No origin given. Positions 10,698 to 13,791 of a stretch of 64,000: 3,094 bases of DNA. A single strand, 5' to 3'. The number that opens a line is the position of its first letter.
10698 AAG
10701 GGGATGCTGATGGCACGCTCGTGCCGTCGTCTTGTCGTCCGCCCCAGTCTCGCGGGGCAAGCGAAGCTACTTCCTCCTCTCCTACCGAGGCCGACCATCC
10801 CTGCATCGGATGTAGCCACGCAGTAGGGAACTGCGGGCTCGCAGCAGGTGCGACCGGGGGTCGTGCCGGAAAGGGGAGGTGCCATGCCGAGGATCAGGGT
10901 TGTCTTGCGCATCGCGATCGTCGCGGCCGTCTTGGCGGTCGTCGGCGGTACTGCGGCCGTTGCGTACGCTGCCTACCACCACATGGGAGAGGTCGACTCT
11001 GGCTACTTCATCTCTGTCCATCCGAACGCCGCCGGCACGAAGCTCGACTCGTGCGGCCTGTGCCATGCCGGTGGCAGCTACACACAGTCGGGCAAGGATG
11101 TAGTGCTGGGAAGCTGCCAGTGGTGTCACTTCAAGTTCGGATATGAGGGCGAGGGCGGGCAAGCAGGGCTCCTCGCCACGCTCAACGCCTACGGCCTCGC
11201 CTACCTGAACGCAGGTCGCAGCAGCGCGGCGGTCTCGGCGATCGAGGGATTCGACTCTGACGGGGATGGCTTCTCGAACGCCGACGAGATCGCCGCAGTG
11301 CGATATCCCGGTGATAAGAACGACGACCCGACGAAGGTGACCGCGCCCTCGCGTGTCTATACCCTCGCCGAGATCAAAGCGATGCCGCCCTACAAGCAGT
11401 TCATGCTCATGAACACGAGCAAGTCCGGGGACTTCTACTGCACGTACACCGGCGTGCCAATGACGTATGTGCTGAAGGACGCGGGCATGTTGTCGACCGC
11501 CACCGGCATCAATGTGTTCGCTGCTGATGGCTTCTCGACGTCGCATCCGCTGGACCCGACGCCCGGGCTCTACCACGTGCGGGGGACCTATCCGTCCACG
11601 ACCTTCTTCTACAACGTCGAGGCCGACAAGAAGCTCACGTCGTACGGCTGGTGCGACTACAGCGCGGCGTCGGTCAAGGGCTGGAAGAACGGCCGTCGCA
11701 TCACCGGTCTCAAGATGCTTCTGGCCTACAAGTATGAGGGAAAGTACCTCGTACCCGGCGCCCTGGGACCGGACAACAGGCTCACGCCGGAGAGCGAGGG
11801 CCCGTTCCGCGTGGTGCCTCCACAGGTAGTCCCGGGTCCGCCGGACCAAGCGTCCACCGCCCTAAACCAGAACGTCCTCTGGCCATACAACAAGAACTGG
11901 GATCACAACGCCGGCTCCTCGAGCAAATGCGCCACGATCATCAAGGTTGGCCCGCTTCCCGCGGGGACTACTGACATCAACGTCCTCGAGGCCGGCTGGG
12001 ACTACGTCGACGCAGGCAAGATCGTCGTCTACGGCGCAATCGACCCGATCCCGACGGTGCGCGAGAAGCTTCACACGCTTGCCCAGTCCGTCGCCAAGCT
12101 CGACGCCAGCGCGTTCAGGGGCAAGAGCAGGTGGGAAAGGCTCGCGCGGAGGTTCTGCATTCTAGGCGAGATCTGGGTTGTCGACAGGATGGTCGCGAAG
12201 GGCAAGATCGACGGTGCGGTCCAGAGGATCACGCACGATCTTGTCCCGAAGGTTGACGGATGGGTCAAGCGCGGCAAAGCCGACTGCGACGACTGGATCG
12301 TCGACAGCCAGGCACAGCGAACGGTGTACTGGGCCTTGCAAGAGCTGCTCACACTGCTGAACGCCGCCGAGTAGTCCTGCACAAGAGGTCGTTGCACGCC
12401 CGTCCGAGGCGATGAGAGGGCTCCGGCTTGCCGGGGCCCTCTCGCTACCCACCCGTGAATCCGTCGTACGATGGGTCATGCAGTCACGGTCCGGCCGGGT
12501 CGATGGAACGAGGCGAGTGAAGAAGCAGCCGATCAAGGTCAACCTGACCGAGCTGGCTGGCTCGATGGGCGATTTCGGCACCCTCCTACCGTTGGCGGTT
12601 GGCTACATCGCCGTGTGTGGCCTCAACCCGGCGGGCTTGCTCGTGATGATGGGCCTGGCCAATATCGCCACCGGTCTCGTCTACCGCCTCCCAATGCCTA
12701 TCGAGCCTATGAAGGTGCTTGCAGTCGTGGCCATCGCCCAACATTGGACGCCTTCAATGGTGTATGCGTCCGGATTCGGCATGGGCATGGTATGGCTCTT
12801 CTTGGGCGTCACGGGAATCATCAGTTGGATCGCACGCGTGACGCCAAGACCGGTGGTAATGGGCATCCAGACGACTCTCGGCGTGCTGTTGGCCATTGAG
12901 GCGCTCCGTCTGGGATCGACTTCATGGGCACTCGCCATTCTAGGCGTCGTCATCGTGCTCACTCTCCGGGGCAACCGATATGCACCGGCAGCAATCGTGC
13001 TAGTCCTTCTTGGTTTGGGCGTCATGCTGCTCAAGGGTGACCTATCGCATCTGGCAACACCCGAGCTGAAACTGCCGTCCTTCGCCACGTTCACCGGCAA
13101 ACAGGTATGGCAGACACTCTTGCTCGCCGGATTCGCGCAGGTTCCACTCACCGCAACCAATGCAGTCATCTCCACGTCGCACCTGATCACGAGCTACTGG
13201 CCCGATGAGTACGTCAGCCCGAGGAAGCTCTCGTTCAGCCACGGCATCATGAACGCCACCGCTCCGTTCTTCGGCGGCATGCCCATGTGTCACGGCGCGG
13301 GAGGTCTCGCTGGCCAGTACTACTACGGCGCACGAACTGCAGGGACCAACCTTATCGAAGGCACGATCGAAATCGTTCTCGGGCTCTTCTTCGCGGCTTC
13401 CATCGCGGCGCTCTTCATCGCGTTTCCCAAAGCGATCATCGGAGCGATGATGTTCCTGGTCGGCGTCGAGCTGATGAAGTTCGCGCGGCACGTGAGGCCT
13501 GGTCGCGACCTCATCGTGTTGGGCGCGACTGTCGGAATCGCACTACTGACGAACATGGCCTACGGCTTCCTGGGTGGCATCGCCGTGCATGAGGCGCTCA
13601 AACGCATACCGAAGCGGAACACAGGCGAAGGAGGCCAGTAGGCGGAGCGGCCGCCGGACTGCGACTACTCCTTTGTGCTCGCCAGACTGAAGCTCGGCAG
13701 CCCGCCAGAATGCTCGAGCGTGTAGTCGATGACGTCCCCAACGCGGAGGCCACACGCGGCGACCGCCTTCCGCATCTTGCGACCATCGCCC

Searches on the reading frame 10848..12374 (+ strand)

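Call 7: search_protein_families(library=pfam, proteins=[window:10848-12374:+], max_evalue=0.01)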
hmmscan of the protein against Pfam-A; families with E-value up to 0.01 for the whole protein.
window:10848-12374:+ (508 aa): 1 family
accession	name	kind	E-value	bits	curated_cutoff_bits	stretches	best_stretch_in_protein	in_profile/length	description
PF18884.5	TSP3_bac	-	0.0019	18.4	25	1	136-150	1-15/22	Bacterial TSP3 repeat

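Call 14: search_protein_families(library=ncbifam, proteins=[window:10848-12374:+], max_evalue=0.001)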
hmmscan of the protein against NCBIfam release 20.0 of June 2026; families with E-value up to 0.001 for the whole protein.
window:10848-12374:+ (508 aa): 1 family
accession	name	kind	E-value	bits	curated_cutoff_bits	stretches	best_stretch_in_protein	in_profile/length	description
NF041762.1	diheme_GEGP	equivalog_domain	6.6e-125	417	300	1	42-399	1-359/359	GEGP motif-containing diheme protein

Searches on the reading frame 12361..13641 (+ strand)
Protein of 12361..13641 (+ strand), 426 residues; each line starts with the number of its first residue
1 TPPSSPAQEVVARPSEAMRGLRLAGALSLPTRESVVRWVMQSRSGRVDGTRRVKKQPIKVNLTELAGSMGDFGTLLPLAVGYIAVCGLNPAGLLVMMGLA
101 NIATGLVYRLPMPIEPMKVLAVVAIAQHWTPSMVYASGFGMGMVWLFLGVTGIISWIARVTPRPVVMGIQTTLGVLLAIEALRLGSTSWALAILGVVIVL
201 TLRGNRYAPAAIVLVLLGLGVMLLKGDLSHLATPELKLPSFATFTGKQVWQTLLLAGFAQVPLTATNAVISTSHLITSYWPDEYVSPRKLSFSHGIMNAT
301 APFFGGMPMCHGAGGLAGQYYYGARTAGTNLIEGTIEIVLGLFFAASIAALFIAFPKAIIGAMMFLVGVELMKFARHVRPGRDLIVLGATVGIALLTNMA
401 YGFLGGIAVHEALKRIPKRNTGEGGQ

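Call 7: search_protein_families(library=pfam, proteins=[window:12361-13641:+], max_evalue=0.01)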
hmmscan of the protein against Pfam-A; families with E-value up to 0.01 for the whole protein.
window:12361-13641:+ (426 aa): 1 family
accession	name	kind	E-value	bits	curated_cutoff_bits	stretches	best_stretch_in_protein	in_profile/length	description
PF16983.11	MFS_MOT1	-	1e-51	174.4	30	2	254-371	3-111/111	Molybdate transporter of MFS superfamily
